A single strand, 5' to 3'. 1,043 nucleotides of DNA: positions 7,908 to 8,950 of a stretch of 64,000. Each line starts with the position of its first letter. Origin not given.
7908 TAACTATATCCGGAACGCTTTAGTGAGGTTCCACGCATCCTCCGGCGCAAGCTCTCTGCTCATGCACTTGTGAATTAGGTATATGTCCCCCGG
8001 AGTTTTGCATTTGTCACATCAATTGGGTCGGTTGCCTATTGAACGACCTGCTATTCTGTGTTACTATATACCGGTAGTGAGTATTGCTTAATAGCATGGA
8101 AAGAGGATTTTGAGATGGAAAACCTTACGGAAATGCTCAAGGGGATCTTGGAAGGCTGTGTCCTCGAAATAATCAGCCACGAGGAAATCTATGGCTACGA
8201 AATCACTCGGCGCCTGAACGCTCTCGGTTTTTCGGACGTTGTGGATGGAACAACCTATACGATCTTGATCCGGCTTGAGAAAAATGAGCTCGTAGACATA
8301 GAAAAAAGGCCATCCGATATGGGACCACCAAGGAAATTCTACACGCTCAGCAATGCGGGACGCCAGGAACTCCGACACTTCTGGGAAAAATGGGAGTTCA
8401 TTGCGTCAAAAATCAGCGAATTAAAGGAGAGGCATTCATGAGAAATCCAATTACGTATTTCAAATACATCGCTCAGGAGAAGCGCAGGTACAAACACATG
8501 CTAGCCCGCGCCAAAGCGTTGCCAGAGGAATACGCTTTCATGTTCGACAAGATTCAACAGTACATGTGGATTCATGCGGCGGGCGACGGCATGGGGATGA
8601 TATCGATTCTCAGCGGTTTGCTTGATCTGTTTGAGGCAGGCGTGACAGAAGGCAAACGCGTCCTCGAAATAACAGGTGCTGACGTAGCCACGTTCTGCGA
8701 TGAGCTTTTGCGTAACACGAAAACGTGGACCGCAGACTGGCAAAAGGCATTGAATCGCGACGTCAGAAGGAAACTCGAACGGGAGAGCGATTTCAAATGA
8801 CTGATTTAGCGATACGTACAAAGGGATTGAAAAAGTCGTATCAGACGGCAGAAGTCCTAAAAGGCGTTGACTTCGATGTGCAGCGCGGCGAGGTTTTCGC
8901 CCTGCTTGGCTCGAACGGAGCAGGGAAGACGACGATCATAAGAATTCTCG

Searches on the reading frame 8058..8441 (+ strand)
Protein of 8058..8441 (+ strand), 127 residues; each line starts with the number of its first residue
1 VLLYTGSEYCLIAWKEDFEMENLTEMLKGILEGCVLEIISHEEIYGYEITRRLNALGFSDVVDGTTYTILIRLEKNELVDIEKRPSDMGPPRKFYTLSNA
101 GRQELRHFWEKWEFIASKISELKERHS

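Call 63: search_protein_families(library=pfam, proteins=[window:8058-8441:+], max_evalue=0.01)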
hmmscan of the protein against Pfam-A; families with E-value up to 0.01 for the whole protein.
window:8058-8441:+ (127 aa): 1 family
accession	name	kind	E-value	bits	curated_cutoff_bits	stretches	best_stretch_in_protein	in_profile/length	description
PF03551.20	PadR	-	5.2e-20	71.7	27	1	35-106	1-74/75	Transcriptional regulator PadR-like family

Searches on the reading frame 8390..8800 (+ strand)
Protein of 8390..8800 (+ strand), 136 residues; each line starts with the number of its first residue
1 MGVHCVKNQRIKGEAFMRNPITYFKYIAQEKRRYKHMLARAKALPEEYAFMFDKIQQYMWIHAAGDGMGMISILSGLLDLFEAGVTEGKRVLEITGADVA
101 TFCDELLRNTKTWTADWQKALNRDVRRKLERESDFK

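Call 63: search_protein_families(library=pfam, proteins=[window:8390-8800:+], max_evalue=0.01)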
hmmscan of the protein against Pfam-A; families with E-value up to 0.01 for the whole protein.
window:8390-8800:+ (136 aa): 1 family
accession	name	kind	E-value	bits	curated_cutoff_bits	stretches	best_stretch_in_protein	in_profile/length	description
PF06304.16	DUF1048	-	6.2e-35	120.1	29.6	1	27-125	3-101/102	Protein of unknown function (DUF1048)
